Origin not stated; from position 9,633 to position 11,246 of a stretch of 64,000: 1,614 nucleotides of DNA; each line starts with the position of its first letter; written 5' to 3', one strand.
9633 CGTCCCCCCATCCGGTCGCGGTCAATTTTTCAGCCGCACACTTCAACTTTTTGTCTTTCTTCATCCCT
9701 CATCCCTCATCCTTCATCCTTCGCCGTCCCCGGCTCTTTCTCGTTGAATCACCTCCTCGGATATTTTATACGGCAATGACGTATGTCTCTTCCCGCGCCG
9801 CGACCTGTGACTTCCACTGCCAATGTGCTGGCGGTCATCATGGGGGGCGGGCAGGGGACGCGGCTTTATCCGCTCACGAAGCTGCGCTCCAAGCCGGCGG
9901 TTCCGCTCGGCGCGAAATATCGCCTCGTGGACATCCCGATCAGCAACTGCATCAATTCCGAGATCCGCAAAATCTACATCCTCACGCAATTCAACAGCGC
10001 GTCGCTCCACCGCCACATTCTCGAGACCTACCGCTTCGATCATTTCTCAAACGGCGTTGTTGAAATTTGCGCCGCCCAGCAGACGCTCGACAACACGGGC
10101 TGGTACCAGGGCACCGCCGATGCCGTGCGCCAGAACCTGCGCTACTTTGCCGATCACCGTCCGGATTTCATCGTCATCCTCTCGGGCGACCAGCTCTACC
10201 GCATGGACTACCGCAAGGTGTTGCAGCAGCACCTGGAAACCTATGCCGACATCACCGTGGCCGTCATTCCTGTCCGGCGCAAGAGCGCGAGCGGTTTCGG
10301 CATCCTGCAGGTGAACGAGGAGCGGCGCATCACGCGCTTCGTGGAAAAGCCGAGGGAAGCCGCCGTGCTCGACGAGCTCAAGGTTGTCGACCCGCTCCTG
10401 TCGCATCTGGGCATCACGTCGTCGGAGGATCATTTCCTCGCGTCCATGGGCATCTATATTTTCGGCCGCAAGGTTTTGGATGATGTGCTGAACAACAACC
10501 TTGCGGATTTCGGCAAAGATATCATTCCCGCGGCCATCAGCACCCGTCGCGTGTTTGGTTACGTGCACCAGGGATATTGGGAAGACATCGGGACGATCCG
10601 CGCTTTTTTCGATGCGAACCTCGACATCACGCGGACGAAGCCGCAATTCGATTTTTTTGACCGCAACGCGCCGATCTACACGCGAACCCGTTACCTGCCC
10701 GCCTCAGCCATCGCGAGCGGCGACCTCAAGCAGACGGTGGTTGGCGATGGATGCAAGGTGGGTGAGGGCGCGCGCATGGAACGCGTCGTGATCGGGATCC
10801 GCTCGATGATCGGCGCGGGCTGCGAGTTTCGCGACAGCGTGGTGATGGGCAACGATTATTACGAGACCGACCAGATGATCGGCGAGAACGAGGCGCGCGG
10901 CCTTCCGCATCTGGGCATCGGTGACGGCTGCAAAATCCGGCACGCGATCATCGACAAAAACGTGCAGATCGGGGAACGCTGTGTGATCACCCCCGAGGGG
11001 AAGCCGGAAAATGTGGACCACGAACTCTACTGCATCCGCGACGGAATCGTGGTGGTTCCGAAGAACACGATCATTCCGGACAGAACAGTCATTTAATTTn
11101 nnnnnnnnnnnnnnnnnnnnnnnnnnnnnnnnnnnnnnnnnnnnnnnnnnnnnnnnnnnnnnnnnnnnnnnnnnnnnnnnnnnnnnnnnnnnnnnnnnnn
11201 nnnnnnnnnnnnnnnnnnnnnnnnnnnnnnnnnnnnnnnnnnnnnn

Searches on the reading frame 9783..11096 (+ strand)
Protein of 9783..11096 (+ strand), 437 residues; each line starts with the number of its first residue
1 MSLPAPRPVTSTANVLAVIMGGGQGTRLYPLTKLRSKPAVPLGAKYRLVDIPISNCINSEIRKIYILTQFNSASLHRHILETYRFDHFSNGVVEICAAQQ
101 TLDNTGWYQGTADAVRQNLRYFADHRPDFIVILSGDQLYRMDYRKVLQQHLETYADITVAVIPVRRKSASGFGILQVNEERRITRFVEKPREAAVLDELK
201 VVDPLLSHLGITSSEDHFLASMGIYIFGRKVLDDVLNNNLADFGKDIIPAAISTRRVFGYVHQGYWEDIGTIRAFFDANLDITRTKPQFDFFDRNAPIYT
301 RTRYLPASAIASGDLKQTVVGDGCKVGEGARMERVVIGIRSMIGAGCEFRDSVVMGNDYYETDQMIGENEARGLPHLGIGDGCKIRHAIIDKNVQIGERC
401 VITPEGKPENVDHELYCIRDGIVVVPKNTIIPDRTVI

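Call 67: search_protein_families(library=pfam, proteins=[window:9783-11096:+])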
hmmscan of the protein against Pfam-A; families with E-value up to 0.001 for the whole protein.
window:9783-11096:+ (437 aa): 6 families
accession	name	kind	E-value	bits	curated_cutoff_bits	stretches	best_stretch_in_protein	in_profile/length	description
PF00483.29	NTP_transferase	-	5e-63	213.4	21.2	1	17-283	2-243/245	Nucleotidyl transferase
PF25247.1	LbH_GLGC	-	1.9e-43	148.1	27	1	303-436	1-135/135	GLGC left-handed parallel beta-helix domain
PF25084.1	LbH_EIF2B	-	4e-10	40.1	54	1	316-357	20-61/105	EIF2B subunit epsilon LbH domain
PF24894.1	Hexapep_GlmU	-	1.3e-09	38.5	23.3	1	374-425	55-104/104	GlmU-like, C-terminal hexapeptide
PF00132.30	Hexapep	-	7.1e-06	25.9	27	0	379-402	4-28/36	Bacterial transferase hexapeptide (six repeats)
PF12804.13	NTP_transf_3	-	0.00035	21.2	27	1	17-166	1-127/160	MobA-like NTP transferase domain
